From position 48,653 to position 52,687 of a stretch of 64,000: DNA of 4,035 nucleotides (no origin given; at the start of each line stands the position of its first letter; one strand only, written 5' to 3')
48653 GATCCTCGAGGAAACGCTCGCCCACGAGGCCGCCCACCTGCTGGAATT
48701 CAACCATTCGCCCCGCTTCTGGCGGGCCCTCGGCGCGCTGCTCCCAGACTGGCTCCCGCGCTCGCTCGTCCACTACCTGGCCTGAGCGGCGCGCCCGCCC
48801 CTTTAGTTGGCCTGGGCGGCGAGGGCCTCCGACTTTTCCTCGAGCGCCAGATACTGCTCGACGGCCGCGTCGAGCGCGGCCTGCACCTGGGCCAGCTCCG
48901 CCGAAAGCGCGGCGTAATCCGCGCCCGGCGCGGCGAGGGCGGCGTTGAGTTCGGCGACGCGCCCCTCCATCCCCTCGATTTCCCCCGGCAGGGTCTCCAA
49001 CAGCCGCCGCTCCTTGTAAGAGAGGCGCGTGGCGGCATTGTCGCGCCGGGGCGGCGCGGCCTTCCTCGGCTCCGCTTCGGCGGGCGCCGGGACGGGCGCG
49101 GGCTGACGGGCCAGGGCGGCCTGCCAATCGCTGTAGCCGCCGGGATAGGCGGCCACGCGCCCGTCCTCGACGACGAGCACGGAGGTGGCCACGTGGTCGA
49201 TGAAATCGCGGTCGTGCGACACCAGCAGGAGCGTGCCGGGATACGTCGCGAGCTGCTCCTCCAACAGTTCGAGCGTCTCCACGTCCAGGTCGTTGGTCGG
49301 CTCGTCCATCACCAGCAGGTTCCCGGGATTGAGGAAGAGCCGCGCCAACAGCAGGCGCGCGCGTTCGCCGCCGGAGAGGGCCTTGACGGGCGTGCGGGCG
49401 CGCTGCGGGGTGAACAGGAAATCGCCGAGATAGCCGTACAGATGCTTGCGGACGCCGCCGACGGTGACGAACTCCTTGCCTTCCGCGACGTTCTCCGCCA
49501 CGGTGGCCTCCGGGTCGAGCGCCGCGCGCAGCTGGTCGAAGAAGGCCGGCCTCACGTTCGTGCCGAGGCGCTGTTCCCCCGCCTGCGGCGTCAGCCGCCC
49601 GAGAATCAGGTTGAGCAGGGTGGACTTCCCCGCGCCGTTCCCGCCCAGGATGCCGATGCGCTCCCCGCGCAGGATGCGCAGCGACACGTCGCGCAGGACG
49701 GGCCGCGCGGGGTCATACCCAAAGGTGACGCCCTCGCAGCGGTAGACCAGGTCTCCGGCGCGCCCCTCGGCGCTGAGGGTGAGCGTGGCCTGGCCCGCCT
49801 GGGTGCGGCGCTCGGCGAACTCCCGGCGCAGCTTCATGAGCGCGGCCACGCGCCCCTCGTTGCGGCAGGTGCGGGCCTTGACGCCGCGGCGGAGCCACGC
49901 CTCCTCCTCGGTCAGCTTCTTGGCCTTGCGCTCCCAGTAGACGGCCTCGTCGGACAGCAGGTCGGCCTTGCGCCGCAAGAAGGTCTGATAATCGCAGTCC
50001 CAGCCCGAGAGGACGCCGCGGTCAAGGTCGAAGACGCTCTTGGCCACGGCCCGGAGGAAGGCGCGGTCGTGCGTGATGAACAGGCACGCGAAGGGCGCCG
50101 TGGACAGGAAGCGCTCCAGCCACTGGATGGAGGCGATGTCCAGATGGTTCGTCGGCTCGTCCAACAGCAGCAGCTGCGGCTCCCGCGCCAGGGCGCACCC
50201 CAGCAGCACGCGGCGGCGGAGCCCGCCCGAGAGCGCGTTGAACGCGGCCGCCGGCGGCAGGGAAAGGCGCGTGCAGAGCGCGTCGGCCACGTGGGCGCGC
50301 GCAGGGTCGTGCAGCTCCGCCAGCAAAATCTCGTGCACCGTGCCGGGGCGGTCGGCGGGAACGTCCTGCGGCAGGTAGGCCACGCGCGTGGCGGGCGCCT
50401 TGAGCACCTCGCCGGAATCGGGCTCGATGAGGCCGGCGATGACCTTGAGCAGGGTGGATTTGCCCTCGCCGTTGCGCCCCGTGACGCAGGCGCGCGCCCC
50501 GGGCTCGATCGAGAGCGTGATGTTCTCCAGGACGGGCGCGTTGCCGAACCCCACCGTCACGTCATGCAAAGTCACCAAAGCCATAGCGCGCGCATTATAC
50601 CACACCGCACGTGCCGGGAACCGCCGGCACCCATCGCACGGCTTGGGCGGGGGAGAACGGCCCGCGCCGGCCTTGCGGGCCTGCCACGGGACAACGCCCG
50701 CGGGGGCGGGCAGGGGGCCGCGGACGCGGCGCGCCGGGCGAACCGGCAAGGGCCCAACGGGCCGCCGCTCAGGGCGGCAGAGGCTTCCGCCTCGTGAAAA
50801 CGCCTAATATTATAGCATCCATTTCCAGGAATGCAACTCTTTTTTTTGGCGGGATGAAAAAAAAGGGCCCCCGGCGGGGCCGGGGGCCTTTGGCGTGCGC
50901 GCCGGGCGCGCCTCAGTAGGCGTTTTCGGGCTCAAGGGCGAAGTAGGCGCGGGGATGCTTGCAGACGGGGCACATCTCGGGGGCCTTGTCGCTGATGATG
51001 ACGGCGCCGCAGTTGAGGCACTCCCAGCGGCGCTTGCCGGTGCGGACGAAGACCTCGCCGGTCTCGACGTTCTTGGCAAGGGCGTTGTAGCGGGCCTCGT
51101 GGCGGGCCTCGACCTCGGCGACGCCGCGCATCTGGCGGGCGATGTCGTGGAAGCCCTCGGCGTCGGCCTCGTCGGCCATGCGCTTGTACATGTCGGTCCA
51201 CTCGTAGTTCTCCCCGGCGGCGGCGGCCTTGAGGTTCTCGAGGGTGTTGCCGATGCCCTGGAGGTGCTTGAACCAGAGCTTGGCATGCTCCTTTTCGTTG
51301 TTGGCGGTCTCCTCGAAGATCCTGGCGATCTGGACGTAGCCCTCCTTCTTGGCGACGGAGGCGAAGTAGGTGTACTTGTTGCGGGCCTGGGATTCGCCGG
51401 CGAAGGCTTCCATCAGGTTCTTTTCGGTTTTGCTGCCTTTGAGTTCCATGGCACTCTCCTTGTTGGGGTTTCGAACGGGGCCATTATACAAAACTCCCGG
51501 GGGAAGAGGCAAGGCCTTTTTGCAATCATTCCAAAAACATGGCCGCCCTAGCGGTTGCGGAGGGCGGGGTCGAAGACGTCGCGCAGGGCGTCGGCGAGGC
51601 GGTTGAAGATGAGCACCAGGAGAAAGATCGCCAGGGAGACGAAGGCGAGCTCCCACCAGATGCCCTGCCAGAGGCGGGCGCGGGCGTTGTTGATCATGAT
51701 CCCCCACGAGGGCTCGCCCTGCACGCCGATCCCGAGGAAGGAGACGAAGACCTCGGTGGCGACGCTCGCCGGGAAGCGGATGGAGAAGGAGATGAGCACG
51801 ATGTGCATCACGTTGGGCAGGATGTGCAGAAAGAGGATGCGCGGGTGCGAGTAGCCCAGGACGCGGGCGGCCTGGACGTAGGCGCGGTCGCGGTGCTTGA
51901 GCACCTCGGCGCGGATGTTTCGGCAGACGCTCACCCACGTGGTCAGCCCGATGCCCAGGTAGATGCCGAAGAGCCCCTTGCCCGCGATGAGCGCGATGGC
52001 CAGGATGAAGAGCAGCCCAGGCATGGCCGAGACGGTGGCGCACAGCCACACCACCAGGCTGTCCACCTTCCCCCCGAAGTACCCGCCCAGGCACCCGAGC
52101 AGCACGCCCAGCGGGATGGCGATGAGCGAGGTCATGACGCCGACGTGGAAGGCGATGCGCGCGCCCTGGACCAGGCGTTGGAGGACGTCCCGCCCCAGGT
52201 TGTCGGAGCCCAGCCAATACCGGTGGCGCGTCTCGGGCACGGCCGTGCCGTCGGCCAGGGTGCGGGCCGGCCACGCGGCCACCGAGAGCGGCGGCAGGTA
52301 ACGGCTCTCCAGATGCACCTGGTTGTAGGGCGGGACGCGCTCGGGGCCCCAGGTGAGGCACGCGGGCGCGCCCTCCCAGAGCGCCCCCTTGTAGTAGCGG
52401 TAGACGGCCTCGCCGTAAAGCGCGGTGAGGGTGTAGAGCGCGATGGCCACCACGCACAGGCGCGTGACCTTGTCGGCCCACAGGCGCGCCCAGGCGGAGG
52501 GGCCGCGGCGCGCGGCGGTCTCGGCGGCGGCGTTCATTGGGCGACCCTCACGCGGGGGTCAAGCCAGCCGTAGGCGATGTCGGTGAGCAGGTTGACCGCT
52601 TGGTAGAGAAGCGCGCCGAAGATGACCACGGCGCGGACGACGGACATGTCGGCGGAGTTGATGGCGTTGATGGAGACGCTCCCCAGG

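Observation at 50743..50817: Three-hairpin RNA element, copy B (upstream of the ABC-F ATPase gene)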

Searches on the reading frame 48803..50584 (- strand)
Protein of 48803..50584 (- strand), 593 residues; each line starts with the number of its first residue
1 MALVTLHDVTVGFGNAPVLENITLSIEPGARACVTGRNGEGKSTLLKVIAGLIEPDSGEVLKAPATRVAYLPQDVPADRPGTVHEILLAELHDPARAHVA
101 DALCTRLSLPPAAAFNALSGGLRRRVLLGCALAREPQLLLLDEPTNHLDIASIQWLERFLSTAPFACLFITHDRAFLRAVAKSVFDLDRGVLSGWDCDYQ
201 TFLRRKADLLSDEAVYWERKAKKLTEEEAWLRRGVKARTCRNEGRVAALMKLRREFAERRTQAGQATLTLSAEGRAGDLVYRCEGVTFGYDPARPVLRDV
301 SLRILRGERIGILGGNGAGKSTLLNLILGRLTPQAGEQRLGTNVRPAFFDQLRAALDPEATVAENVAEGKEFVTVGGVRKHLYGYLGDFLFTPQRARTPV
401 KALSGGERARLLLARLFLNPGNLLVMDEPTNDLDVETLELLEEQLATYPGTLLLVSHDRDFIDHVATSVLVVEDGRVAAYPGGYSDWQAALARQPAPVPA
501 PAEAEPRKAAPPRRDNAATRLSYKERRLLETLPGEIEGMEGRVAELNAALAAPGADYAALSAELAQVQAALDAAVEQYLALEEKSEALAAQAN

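Call 11: search_protein_families(library=pfam, proteins=[window:48803-50584:-])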
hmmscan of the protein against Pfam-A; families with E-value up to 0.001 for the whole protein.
window:48803-50584:- (593 aa): 14 families
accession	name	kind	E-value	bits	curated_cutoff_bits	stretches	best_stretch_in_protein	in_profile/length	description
PF00005.33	ABC_tran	-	2.4e-49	167.9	25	2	19-146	1-137/137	ABC transporter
PF16326.10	ABC_tran_CTD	-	6e-16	58.9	32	1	520-583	1-69/69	ABC transporter C-terminal domain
PF13304.12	AAA_21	-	1.3e-10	42.2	27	0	124-162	244-286/304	AAA domain, putative AbiEii toxin, Type IV TA system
PF13555.12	AAA_29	-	2.3e-07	30.9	27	0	26-56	19-49/61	P-loop containing region of AAA domain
PF12848.13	ABC_tran_Xtn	-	7.5e-07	29.6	25.9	1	185-255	1-73/85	ABC transporter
PF13476.12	AAA_23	-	2.8e-06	28.5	27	0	312-335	24-47/201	AAA domain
PF02463.25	SMC_N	-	3.9e-06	26.9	40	0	402-467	136-207/220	RecF/RecN/SMC N terminal domain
PF13191.12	AAA_16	-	4.5e-06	27.7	32.6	0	33-163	28-159/167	AAA ATPase domain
PF13401.12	AAA_22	-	3.9e-05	24.4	27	0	33-170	9-121/130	AAA domain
PF00006.31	ATP-synt_ab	-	0.00017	21.7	29.5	0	299-328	6-35/213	ATP synthase alpha/beta family, nucleotide-binding domain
PF03193.22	RsgA_GTPase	-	0.00019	21.8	30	0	305-335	104-134/174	RsgA GTPase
PF01926.29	MMR_HSR1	-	0.00024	21.6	21.9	0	309-336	1-27/113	50S ribosome-binding GTPase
PF13604.12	AAA_30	-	0.00038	20.7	27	0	32-66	21-55/191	AAA domain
PF05729.18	NACHT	-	0.00079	19.7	26.7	0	32-57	3-28/167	NACHT domain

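Call 12: find_homologous_proteins(query=window:48803-50584:-, max_evalue=1e-100)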
Query window:48803-50584:- (593 aa): 7996 proteins with E <= 1e-100 among 8000 candidates; the best 120 are listed.
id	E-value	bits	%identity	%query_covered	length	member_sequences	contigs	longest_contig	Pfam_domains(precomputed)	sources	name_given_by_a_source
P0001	0.0e+0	1298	99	100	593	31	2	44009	PF00005.34,PF13476.13,PF13555.13,PF02463.26,PF13304.13,PF13191.13,PF12848.14,PF16326.11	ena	-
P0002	0.0e+0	1154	87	99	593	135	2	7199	PF00005.34,PF13476.13,PF13555.13,PF13401.13,PF02463.26,PF13304.13,PF13191.13,PF12848.14,PF16326.11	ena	-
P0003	0.0e+0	1117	83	99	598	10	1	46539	PF13604.13,PF00005.34,PF13476.13,PF13555.13,PF13401.13,PF02463.26,PF13304.13,PF13191.13,PF12848.14,PF16326.11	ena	-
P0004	0.0e+0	1111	85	99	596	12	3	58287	PF00005.34,PF13476.13,PF13555.13,PF02463.26,PF13304.13,PF12848.14,PF16326.11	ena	-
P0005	0.0e+0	1104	84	99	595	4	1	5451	PF00005.34,PF13476.13,PF13555.13,PF13401.13,PF13304.13,PF12848.14,PF16326.11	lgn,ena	-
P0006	0.0e+0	1090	81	99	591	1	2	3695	PF13604.13,PF00005.34,PF13476.13,PF13555.13,PF13401.13,PF02463.26,PF13304.13,PF12848.14,PF16326.11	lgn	-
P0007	0.0e+0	1086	82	99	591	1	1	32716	PF00005.34,PF13476.13,PF13555.13,PF13401.13,PF02463.26,PF13304.13,PF12848.14,PF16326.11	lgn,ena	-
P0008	0.0e+0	1084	82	99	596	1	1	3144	PF13604.13,PF00005.34,PF13476.13,PF13555.13,PF13401.13,PF02463.26,PF13304.13,PF12848.14,PF16326.11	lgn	-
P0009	0.0e+0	1083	80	99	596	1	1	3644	PF13604.13,PF00005.34,PF13476.13,PF13555.13,PF13401.13,PF02463.26,PF13304.13,PF12848.14,PF16326.11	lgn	-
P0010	0.0e+0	1082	81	99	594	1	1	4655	PF13604.13,PF00005.34,PF13476.13,PF13555.13,PF13401.13,PF02463.26,PF13304.13,PF12848.14,PF16326.11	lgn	-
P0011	0.0e+0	1080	82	99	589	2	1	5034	PF00005.34,PF13476.13,PF13555.13,PF13401.13,PF02463.26,PF13304.13,PF12848.14,PF16326.11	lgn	-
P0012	0.0e+0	1080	82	99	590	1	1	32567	PF00005.34,PF13476.13,PF13555.13,PF13401.13,PF02463.26,PF13304.13,PF13191.13,PF12848.14,PF16326.11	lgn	-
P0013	0.0e+0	1078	82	99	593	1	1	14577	PF00005.34,PF13476.13,PF13555.13,PF13401.13,PF02463.26,PF13304.13,PF13191.13,PF12848.14,PF16326.11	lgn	-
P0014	0.0e+0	1077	80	99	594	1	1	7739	PF00005.34,PF13476.13,PF13555.13,PF13401.13,PF03193.23,PF02463.26,PF13304.13,PF12848.14,PF16326.11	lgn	-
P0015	0.0e+0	1076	82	99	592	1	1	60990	PF00005.34,PF13476.13,PF13555.13,PF13401.13,PF02463.26,PF13304.13,PF13191.13,PF12848.14,PF16326.11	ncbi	-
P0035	0.0e+0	1046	79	99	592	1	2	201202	PF00005.34,PF13476.13,PF13555.13,PF13401.13,PF02463.26,PF13304.13,PF12848.14,PF16326.11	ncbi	-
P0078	8.8e-296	1000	75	99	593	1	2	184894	PF00005.34,PF13476.13,PF13555.13,PF13401.13,PF02463.26,PF13304.13,PF12848.14,PF16326.11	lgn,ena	-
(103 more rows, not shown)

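Call 14: find_encoding_contigs(protein=P0004, flank=3000, max_places=2)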
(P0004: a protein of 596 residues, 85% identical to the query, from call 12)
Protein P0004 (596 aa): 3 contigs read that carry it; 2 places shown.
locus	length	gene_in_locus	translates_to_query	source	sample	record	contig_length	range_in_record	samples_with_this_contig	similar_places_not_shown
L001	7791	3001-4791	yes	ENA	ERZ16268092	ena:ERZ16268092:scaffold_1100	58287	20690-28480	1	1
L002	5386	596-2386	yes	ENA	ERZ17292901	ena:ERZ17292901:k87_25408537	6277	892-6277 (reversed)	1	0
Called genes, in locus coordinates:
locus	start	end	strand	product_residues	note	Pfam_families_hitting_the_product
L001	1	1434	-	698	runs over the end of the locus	PF04851:ResIII, PF17757:UvrB_inter, PF27431:UvrB_3rd, PF00271:Helicase_C, PF12344:UvrB, PF02151:UVR (weak)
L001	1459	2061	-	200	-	PF00881:Nitroreductase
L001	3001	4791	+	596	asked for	PF00005:ABC_tran, PF02463:SMC_N (faint), PF13555:AAA_29 (faint), PF13304:AAA_21 (faint), PF13476:AAA_23 (faint), PF12848:ABC_tran_Xtn (faint), PF00005:ABC_tran, PF16326:ABC_tran_CTD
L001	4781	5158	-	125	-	-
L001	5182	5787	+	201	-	PF01266:DAO (weak), PF13450:NAD_binding_8, PF01593:Amino_oxidase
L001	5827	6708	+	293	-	PF01593:Amino_oxidase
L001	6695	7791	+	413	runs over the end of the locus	PF09594:GT87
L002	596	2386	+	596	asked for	PF00005:ABC_tran, PF02463:SMC_N (faint), PF13555:AAA_29 (faint), PF13304:AAA_21 (faint), PF13476:AAA_23 (faint), PF12848:ABC_tran_Xtn (faint), PF00005:ABC_tran, PF16326:ABC_tran_CTD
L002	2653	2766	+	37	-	-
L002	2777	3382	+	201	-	PF01266:DAO (weak), PF13450:NAD_binding_8, PF01593:Amino_oxidase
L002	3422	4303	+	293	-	PF01593:Amino_oxidase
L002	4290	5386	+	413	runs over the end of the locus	PF09594:GT87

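Call 15: find_encoding_contigs(protein=P0035, flank=3000, max_places=2)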
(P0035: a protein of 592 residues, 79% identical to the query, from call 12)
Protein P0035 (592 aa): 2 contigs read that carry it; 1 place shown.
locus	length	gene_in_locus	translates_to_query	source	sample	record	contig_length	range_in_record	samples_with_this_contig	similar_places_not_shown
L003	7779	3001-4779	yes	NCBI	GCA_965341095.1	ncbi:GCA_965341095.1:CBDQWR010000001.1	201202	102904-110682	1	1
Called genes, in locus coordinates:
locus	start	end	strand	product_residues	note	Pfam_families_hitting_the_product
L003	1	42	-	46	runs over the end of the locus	-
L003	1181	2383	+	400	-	PF01637:ATPase_2 (faint), PF13173:AAA_14, PF13635:DUF4143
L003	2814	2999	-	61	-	-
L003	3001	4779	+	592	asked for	PF00005:ABC_tran, PF02463:SMC_N (faint), PF13555:AAA_29 (faint), PF13304:AAA_21 (faint), PF13401:AAA_22 (faint), PF13476:AAA_23 (faint), PF00005:ABC_tran, PF16326:ABC_tran_CTD, +1 more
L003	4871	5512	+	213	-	PF13500:AAA_26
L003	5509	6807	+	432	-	PF13241:NAD_binding_7, PF05201:GlutR_N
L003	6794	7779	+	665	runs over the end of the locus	PF01379:Porphobil_deam, PF00590:TP_methylase, PF02602:HEM4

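Call 16: find_encoding_contigs(protein=P0078, flank=3000, max_places=2)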
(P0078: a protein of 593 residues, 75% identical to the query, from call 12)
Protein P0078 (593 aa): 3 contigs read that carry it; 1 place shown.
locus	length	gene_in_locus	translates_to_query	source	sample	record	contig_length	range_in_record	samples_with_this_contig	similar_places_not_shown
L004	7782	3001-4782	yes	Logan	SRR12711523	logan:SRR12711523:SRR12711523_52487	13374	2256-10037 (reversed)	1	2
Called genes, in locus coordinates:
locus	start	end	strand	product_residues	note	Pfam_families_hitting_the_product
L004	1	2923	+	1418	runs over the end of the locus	PF00128:Alpha-amylase, PF12439:GDE_N, PF06202:GDE_C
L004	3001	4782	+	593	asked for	PF00005:ABC_tran, PF02463:SMC_N (faint), PF13555:AAA_29 (faint), PF13304:AAA_21 (faint), PF13401:AAA_22 (faint), PF12848:ABC_tran_Xtn (weak), PF00005:ABC_tran, PF16326:ABC_tran_CTD, +1 more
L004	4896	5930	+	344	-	PF00022:Actin (faint), PF06723:MreB_Mbl, PF00012:HSP70, PF14450:FtsA (weak)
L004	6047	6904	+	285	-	PF04085:MreC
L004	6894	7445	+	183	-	-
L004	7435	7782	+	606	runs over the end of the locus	PF03717:PBP_dimer, PF00905:Transpeptidase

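Call 21: find_encoding_contigs(protein=P0002, flank=3000, max_places=3)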
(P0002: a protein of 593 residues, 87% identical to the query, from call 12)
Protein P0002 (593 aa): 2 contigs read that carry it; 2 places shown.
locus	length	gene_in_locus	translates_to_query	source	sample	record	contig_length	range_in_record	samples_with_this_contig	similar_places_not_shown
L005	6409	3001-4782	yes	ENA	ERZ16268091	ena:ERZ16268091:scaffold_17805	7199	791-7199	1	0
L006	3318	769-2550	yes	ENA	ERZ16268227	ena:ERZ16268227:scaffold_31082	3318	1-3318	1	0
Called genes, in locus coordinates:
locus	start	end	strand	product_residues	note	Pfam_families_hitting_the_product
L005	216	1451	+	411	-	-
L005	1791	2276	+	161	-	PF02922:CBM_48 (weak), PF16561:AMPK1_CBM, PF22058:X25_BaPul_like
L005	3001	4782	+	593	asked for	PF00005:ABC_tran, PF02463:SMC_N (faint), PF13555:AAA_29 (faint), PF13191:AAA_16 (faint), PF13304:AAA_21 (faint), PF13401:AAA_22 (faint), PF00005:ABC_tran, PF16326:ABC_tran_CTD, +2 more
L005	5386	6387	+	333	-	PF01609:DDE_Tnp_1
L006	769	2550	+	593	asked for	PF00005:ABC_tran, PF02463:SMC_N (faint), PF13555:AAA_29 (faint), PF13191:AAA_16 (faint), PF13304:AAA_21 (faint), PF13401:AAA_22 (faint), PF00005:ABC_tran, PF16326:ABC_tran_CTD, +2 more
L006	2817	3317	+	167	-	?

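Call 22: find_encoding_contigs(protein=P0003, flank=3000, max_places=2)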
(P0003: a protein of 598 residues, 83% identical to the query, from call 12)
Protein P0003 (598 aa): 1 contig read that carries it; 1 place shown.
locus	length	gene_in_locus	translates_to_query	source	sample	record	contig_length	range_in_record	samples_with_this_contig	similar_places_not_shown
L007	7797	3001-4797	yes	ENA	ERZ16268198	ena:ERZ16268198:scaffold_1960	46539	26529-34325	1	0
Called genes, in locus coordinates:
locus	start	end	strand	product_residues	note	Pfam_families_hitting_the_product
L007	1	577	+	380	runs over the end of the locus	PF00953:Glycos_transf_4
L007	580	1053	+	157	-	PF01252:Peptidase_A8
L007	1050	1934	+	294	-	PF01715:IPPT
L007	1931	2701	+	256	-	PF20582:UPF0758_N, PF04002:RadC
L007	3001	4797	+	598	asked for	PF00005:ABC_tran, PF02463:SMC_N (faint), PF13191:AAA_16 (faint), PF13304:AAA_21 (faint), PF13401:AAA_22 (faint), PF13476:AAA_23 (faint), PF00005:ABC_tran, PF16326:ABC_tran_CTD, +3 more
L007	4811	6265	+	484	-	PF00905:Transpeptidase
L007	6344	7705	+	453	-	PF02397:Bac_transf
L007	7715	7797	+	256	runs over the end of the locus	PF01061:ABC2_membrane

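Call 23: find_encoding_contigs(protein=P0001, flank=3000, max_places=3)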
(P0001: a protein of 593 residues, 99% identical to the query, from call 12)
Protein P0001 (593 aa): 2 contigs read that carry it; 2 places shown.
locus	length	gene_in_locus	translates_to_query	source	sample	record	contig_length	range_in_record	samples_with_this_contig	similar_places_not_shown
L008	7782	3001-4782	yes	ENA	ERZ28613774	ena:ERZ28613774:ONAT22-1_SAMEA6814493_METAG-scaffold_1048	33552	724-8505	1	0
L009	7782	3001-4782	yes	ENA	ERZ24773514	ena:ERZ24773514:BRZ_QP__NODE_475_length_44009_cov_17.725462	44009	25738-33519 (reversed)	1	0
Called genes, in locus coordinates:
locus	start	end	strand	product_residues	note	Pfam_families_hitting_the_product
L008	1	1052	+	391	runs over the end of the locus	PF19300:BPD_transp_1_N (weak), PF00528:BPD_transp_1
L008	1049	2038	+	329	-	PF00528:BPD_transp_1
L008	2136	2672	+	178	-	PF00210:Ferritin (faint), PF02915:Rubrerythrin, PF23458:DUF7130 (faint), PF21349:RUBY_RBDX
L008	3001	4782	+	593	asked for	PF00005:ABC_tran, PF02463:SMC_N (faint), PF13555:AAA_29 (faint), PF13191:AAA_16 (faint), PF13304:AAA_21 (faint), PF13476:AAA_23 (faint), PF00005:ABC_tran, PF16326:ABC_tran_CTD, +1 more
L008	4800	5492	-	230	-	PF01863:YgjP-like, PF10263:SprT-like (weak)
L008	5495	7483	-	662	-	PF19310:TOP_N, PF01432:Peptidase_M3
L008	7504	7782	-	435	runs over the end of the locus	PF03553:Na_H_antiporter, PF03600:CitMHS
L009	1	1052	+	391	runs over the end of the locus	PF19300:BPD_transp_1_N (weak), PF00528:BPD_transp_1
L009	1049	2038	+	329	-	PF00528:BPD_transp_1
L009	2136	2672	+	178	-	PF00210:Ferritin (faint), PF02915:Rubrerythrin, PF23458:DUF7130 (faint), PF21349:RUBY_RBDX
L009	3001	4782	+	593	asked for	PF00005:ABC_tran, PF02463:SMC_N (faint), PF13555:AAA_29 (faint), PF13191:AAA_16 (faint), PF13304:AAA_21 (faint), PF13476:AAA_23 (faint), PF00005:ABC_tran, PF16326:ABC_tran_CTD, +1 more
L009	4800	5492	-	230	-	PF01863:YgjP-like, PF10263:SprT-like (weak)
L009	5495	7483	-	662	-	PF19310:TOP_N, PF01432:Peptidase_M3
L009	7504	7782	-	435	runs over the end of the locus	PF03553:Na_H_antiporter, PF03600:CitMHS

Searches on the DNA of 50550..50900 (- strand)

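Call 13: search_rna_families(source=window, start=50550, end=50900, threshold=evalue, max_evalue=10)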
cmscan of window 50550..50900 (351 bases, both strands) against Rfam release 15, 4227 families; matches with E-value up to 10: 11.
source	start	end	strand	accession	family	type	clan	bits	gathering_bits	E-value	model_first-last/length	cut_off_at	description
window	50782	50892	+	RF02790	sodF_sRNA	Gene; sRNA;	-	18.2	46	1.4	1-90/90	no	sodF sRNA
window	50840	50891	+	RF04181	rteR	Gene; sRNA;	-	17.6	72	3.3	1-84/84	no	rteR sRNA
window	50847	50900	-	RF02621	BSnc120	Gene; sRNA;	-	16.6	114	0.58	29-88/88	5'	Brucella sRNA 120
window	50851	50900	-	RF00519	suhB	Gene; sRNA;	CL00108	15.5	41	0.91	21-77/77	5'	Makes More Granules Regulator RNA (mmgR)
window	50859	50900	-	RF02871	ncS54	Gene; sRNA;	-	15.3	43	0.65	37-79/79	5'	Burkholderia sRNA 54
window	50837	50867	+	RF00639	mir-515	Gene; miRNA;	CL00096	14.5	68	6.1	29-59/87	no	mir-515 microRNA precursor family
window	50858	50900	-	RF02837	anti-hemB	Gene; sRNA;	-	14.3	49.5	0.74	39-81/81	5'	Burkholderia RNA 7 (anti-hemB)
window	50711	50733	-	RF02802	PyrR204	Gene; snRNA; snoRNA; HACA-box;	-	12.8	71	8.8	13-36/57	no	Pyrobaculum sRNA 204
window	50852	50900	-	RF00236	ctRNA_pGA1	Gene; antisense;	-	12.5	45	7.3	24-79/79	5'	ctRNA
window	50856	50900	-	RF02100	tfoR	Gene; sRNA;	-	11.8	70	3.6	54-101/101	5'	Translational regulator of tfoXVC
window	50817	50900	-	RF00599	SNORA77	Gene; snRNA; snoRNA; HACA-box;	-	11.2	42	8.7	5-125/125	5'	Small nucleolar RNA SNORA77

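Call 58: search_dna_similar(query=window:50735-50850:-, collection=phages, mode=distant, max_evalue=1, max_rows=10)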
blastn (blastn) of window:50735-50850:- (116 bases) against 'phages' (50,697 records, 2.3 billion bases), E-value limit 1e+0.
Records with a match: 2; places in all: 2; records where one place covers at least 80% of the query: 0.
Best place of each record, by identity: 90-95% 2.
By first word of the organism name: Streptomyces 2.
By host as written in the record: Streptomyces lividans JI 1326 1; Streptomyces scabiei RL-34 1.
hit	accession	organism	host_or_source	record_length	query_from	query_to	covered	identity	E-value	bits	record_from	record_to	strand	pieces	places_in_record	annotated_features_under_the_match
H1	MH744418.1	Streptomyces phage JustBecause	Streptomyces lividans JI 1326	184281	67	95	25%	90.3%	9e-2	41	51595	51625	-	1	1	none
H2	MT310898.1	Streptomyces phage Kela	Streptomyces scabiei RL-34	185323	67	95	25%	90.3%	9e-2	41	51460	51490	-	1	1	none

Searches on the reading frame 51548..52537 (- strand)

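Call 11: search_protein_families(library=pfam, proteins=[window:51548-52537:-])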
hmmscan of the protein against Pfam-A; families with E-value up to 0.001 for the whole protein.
window:51548-52537:- (329 aa): 1 family
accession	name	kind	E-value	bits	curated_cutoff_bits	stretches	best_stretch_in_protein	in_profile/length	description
PF00528.27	BPD_transp_1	-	2.5e-24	86.5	26.4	1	144-327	1-183/184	Binding-protein-dependent transport system inner membrane component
